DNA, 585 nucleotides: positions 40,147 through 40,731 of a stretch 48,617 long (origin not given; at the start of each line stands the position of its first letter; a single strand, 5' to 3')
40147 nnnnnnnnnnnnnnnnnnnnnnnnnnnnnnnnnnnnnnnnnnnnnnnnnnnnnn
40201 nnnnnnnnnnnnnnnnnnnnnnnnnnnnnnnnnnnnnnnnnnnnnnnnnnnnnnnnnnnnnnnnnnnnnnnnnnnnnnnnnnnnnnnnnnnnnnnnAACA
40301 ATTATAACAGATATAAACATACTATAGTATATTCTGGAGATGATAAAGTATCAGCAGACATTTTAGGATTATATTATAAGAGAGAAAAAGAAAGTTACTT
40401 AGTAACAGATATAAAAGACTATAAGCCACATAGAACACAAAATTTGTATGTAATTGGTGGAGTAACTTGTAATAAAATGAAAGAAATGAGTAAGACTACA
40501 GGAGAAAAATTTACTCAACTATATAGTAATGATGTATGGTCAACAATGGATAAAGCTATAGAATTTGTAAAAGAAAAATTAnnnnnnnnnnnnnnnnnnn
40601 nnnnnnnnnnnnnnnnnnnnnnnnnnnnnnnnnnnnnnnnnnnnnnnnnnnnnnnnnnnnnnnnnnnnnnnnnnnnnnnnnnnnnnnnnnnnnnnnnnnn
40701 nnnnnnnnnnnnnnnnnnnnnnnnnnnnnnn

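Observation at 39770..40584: Endolysin with CD27L-type C-terminal domain suggests a Clostridioides difficile-like host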

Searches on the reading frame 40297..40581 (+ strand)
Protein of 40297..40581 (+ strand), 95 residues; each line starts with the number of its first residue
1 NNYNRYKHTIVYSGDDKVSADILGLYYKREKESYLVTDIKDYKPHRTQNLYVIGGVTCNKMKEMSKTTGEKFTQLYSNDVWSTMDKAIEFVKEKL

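Call 15: search_dna_similar(query=window:40297-40581:+, collection=phages, mode=protein, max_rows=60, rows=spread, max_evalue=0.001)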
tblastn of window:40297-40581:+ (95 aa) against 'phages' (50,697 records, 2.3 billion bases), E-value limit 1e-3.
Records with a match: 69; places in all: 70; records where one place covers at least 80% of the query: 69.
Best place of each record, by identity: 95-99% 2; <60% 67.
By first word of the organism name: Clostridium 45; Clostridioides 23; Peptoclostridium 1.
By host as written in the record: Clostridium difficile 28; - 13; Clostridioides difficile 9; Clostridium difficile strain CD105HE1 ribotype 076 4; Clostridioides difficile CD2301 1; Clostridioides difficile CD500-12 1; Clostridioides difficile HGP05 1; Clostridioides difficile Semix9 1; and 11 more.
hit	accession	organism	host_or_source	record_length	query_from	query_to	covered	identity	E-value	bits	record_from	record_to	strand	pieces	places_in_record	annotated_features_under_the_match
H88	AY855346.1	Clostridium phage phi CD119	-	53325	1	95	100%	97.9%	2e-57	195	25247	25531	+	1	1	putative lysin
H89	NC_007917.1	Clostridium phage phi CD119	Clostridium difficile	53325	1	95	100%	97.9%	2e-57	195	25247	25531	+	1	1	endolysin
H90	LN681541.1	Clostridium phage phiMMP01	Clostridium difficile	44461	6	91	91%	51.7%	1e-18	84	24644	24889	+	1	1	Endolysin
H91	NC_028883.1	Clostridium phage phiMMP01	Clostridium difficile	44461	6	91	91%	51.7%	1e-18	84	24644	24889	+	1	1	N-acetylmuramoyl-L-alanine amidase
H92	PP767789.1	Clostridioides phage phiCDKH02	Clostridioides difficile CD500-12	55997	6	90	89%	52.3%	6e-18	82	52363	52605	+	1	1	N-acetylmuramoyl-L-alanine amidase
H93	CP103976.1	Clostridioides phage HGP05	Clostridioides difficile HGP05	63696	6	93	93%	49.4%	2e-18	83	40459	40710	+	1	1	record has no annotation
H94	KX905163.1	Clostridioides phage phiSemix9P1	Clostridioides difficile Semix9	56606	6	93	93%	49.4%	3e-17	80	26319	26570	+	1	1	lytC: N-acetylmuramoyl-L-alanine amidase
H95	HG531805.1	Clostridium phage CDMH1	-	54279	6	91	91%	49.4%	1e-17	81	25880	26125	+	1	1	CDHM1_gp34: putative endolysin protein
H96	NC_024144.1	Clostridium phage CDMH1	-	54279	6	91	91%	49.4%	1e-17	81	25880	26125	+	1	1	CDHM1_gp34: N-acetylmuramoyl-L-alanine amidase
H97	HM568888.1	Clostridium phage phiCD38-2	Clostridium difficile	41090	6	91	91%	49.4%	5e-17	79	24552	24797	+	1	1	endolysine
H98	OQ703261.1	Clostridioides phage AR1075-1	Clostridioides difficile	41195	6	91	91%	49.4%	5e-17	79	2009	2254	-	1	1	hypothetical protein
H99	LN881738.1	Clostridium phage slur17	Escherichia coli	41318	6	91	91%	49.4%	5e-17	79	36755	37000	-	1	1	lytC: N-acetylmuramoyl-L-alanine amidase LytC precursor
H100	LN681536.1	Clostridium phage phiCD146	Clostridium difficile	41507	6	91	91%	49.4%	5e-17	79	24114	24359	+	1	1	Endolysine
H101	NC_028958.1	Clostridium phage phiCD146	Clostridium difficile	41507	6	91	91%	49.4%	5e-17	79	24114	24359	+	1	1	endolysin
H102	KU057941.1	Clostridium phage CDSH1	Clostridium difficile AIU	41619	6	91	91%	49.4%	5e-17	79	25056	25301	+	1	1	N-acetylmuramoyl-L-alanine amidase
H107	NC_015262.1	Clostridium phage phiCD6356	Clostridium difficile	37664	6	93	93%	47.2%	3e-16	77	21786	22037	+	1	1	endolysin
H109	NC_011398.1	Clostridioides phage phiCD27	Clostridioides difficile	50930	6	91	91%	48.3%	2e-16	78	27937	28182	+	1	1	endolysin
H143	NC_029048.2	Clostridium phage phiCD211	Clostridium difficile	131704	4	91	93%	42.7%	8e-13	67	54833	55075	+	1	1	endolysin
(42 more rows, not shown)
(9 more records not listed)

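Call 28: get_annotated_region(hit=H109, flank=900)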
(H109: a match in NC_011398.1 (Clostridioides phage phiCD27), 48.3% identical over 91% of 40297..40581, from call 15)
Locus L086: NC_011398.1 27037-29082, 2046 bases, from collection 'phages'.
description: Clostridioides phage phiCD27, complete genome.
organism: Clostridioides phage phiCD27 (NCBI taxid 2849704)
taxonomy: Viruses; Duplodnaviria; Heunggongvirae; Uroviricota; Caudoviricetes; Colneyvirus; Colneyvirus CD27
host: Clostridioides difficile; source: -; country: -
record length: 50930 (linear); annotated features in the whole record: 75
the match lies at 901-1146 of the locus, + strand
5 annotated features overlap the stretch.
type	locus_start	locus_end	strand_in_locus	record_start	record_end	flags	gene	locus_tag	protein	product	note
CDS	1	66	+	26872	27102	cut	-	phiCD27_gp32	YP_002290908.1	hemolysin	orf32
CDS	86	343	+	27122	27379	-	-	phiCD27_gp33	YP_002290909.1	holin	orf33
CDS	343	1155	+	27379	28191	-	-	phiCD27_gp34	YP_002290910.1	endolysin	orf34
CDS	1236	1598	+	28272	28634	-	-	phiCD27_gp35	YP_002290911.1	hypothetical protein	orf35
CDS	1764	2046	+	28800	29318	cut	-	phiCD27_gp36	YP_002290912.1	hypothetical protein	orf36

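Call 29: get_annotated_region(hit=H91, flank=900)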
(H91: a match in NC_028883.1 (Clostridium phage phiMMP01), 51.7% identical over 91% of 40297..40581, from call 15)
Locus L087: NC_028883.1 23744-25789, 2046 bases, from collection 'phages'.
description: Clostridium phage phiMMP01, complete genome.
organism: Clostridium phage phiMMP01 (NCBI taxid 1582156)
taxonomy: Viruses; Duplodnaviria; Heunggongvirae; Uroviricota; Caudoviricetes; Yongloolinvirus; Yongloolinvirus MMP01
host: Clostridium difficile; source: -; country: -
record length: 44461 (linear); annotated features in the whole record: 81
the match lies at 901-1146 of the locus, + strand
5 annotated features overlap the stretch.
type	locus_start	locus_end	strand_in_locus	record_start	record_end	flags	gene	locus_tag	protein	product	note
CDS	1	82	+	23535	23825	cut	-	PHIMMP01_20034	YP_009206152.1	hypothetical protein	Evidence 4 : Homologs of previously reported genes of unknown function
CDS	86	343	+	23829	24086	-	-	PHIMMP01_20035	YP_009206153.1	holin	-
CDS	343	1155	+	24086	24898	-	-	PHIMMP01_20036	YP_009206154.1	N-acetylmuramoyl-L-alanine amidase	-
CDS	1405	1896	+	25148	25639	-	-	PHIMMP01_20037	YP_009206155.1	hypothetical protein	Evidence 5 : No homology to any previously reported sequences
CDS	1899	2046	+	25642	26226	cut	-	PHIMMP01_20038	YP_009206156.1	hypothetical protein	Evidence 5 : No homology to any previously reported sequences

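Call 30: get_annotated_region(hit=H97, flank=900)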
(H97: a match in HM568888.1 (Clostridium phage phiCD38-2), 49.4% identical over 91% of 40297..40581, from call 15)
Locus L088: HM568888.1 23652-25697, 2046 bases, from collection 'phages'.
description: Clostridium phage phiCD38-2, complete genome.
organism: Clostridium phage phiCD38-2 (NCBI taxid 1032362)
taxonomy: Viruses; Duplodnaviria; Heunggongvirae; Uroviricota; Caudoviricetes; Leicestervirus; Leicestervirus CD382
host: Clostridium difficile; source: -; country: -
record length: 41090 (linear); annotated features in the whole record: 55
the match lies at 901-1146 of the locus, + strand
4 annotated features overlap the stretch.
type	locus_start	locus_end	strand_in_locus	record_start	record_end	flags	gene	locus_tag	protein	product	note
CDS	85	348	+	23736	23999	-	-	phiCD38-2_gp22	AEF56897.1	putative holin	-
CDS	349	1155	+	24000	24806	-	-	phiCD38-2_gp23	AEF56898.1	endolysine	-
CDS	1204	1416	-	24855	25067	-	-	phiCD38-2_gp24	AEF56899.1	hypothetical protein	-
CDS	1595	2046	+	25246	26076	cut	-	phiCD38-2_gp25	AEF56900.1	hypothetical protein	-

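Call 31: get_annotated_region(hit=H107, flank=900)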
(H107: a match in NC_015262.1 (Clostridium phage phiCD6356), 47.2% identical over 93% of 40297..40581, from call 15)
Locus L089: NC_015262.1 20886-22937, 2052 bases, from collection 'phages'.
description: Clostridium phage phiCD6356, complete genome.
organism: Clostridium phage phiCD6356 (NCBI taxid 864178)
taxonomy: Viruses; Duplodnaviria; Heunggongvirae; Uroviricota; Caudoviricetes
host: Clostridium difficile; source: -; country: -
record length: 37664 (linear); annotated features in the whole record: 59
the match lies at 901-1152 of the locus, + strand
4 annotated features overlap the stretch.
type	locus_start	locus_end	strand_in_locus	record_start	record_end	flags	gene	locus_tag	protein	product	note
CDS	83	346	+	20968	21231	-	-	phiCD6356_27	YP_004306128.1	holin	-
CDS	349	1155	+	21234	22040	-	-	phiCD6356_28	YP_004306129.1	endolysin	-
CDS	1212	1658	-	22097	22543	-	-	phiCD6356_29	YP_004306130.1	hypothetical protein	-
CDS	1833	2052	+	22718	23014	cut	-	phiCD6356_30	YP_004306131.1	hypothetical protein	-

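Call 32: get_annotated_region(hit=H143, flank=900)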
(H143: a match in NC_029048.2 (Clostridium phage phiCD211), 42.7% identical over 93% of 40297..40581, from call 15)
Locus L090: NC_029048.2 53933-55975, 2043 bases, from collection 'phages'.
description: Clostridium phage phiCD211, complete genome.
organism: Clostridium phage phiCD211 (NCBI taxid 1582152)
taxonomy: Viruses; Duplodnaviria; Heunggongvirae; Uroviricota; Caudoviricetes
host: Clostridium difficile; source: -; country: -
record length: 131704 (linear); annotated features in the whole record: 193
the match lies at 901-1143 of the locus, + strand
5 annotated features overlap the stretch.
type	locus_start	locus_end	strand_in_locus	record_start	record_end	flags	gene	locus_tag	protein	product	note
CDS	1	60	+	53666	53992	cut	-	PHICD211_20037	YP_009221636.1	hypothetical protein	Evidence 4 : Homologs of previously reported genes of unknown function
CDS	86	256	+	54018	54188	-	-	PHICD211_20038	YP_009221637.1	hypothetical protein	Evidence 4 : Homologs of previously reported genes of unknown function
CDS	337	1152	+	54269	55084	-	-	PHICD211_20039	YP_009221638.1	endolysin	Evidence 3 : Function proposed based on presence of conserved amino acid motif, structural feature or limited homology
CDS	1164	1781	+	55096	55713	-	-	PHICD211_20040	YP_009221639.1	endolysin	Evidence 4 : Homologs of previously reported genes of unknown function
CDS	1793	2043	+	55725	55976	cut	-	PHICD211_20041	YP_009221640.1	holin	Evidence 4 : Homologs of previously reported genes of unknown function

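Call 52: search_protein_families(library=phrogs, proteins=[window:40297-40581:+], max_evalue=0.001)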
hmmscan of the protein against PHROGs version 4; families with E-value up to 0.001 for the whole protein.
window:40297-40581:+ (95 aa): 3 families
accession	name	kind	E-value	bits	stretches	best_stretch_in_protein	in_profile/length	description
phrog_9482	-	unknown function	7.9e-39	133.8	1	4-93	44-129/129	-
phrog_435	-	lysis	2.4e-13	50.9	1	5-94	297-373/556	endolysin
phrog_14151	-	unknown function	1.4e-08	36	1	6-52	14-59/72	-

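Call 54: search_solved_structures(query=A2, max_evalue=10, show_alignments=2)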
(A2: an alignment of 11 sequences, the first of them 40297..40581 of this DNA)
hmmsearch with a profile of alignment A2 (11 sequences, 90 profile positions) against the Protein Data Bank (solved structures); distinct sequences matched with E-value up to 10: 5.
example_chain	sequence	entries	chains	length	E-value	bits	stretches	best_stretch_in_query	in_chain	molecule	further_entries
4cu5_A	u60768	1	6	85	7.7e-45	154.4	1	5-89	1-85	ENDOLYSIN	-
5a6s_B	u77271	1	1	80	2.2e-18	69.6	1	9-89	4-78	ENDOLYSIN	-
4cu2_A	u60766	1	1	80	2.5e-18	69.4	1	9-89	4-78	ENDOLYSIN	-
5a6s_A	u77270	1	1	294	9.1e-18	67.6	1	4-89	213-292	ENDOLYSIN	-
9f8e_B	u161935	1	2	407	0.00081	22.9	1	31-85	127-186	S-layer protein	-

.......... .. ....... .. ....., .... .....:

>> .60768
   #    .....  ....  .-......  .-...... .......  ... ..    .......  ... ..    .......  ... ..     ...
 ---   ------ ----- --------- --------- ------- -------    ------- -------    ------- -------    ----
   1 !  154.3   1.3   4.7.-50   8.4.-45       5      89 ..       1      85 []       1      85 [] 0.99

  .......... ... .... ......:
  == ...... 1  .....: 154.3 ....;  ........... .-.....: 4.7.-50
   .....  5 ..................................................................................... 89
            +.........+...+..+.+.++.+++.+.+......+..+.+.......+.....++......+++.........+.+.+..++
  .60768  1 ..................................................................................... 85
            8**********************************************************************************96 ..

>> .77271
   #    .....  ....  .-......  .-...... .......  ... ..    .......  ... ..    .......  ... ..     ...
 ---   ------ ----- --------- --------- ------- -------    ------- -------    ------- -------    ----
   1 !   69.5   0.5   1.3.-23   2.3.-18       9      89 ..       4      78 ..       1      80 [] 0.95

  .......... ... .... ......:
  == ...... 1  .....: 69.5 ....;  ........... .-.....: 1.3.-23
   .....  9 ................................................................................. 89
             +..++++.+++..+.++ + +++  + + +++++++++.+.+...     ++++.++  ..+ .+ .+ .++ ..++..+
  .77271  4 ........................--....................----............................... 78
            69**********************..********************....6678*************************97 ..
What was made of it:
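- Tried and rejected: The profile hit on CTP1L (call 54) is not independent evidence, because the profile contained CS74L.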

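Call 55: search_protein_families(library=pfam, proteins=[window:40297-40581:+], max_evalue=10)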
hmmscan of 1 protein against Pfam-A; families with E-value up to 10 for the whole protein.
window:40297-40581:+ (95 aa): 1 family
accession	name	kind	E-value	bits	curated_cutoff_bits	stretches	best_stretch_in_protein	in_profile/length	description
PF11944.13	DUF3461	-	0.067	13.8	27.4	1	16-68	23-73/125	Protein of unknown function (DUF3461)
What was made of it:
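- Tried and rejected: Pfam on the isolated C-terminal domain at E up to 10 gave only a meaningless DUF3461 hit (call 55).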

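Call 67: search_solved_structures(query=A2, max_evalue=10, show_alignments=5)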
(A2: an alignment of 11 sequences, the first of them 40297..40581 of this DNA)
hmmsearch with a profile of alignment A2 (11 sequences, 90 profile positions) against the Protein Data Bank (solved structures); distinct sequences matched with E-value up to 10: 5.
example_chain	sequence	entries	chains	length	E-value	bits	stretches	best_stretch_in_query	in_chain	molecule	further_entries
4cu5_A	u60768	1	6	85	7.7e-45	154.4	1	5-89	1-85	ENDOLYSIN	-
5a6s_B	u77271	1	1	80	2.2e-18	69.6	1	9-89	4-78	ENDOLYSIN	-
4cu2_A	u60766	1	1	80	2.5e-18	69.4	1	9-89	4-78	ENDOLYSIN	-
5a6s_A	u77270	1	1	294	9.1e-18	67.6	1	4-89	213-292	ENDOLYSIN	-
9f8e_B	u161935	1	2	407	0.00081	22.9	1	31-85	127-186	S-layer protein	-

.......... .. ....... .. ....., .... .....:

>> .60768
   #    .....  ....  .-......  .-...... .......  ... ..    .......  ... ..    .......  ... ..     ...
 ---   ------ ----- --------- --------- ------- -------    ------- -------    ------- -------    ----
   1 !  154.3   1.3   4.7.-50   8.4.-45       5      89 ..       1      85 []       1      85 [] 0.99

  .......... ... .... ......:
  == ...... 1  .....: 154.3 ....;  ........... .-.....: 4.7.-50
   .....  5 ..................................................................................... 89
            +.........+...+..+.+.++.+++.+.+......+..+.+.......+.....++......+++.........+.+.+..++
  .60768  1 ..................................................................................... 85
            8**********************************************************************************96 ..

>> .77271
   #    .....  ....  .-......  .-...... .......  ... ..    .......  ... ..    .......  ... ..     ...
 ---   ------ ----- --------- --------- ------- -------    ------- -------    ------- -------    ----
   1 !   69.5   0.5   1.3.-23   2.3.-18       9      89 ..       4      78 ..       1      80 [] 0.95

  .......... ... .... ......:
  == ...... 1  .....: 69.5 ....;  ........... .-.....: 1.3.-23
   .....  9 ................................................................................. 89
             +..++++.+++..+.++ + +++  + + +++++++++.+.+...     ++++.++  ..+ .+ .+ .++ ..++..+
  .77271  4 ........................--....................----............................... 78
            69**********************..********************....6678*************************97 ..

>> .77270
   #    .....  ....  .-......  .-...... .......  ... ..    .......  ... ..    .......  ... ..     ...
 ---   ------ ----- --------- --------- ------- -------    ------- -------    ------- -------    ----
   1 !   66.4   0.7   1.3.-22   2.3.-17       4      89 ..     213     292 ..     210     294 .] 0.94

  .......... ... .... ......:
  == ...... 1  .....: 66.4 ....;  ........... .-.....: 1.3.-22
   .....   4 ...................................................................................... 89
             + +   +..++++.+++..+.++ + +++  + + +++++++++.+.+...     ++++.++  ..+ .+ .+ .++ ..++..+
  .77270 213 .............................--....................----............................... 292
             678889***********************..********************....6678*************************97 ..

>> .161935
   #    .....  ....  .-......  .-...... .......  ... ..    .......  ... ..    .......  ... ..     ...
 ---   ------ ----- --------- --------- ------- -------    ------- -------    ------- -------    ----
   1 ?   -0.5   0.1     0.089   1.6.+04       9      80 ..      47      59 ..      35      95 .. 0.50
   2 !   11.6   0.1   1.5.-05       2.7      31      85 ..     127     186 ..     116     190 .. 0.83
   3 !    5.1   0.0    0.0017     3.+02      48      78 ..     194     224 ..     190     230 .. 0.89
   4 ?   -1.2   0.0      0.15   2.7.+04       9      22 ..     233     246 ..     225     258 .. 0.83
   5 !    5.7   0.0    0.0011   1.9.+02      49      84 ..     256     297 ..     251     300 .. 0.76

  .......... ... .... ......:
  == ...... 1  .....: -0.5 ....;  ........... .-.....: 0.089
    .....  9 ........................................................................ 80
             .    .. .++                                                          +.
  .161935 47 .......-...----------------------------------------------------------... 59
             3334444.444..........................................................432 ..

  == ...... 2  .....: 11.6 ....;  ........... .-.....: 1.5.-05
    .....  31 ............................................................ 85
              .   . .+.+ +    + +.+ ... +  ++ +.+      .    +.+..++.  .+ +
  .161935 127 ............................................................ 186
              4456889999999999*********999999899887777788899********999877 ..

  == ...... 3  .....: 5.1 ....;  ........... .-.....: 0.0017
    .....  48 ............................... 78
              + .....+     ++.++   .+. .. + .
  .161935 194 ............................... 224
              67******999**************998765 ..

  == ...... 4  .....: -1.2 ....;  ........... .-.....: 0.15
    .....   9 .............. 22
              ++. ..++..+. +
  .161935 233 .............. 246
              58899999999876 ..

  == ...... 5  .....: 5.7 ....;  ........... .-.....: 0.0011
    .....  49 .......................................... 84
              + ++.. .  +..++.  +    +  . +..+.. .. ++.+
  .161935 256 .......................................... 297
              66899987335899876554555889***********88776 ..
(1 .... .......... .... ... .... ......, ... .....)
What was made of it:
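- My own profile of this domain hits an S-layer protein (9f8e_B) at three repeats of a YvvGG...DRxxT motif, overall E 8e-4 (call 67).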
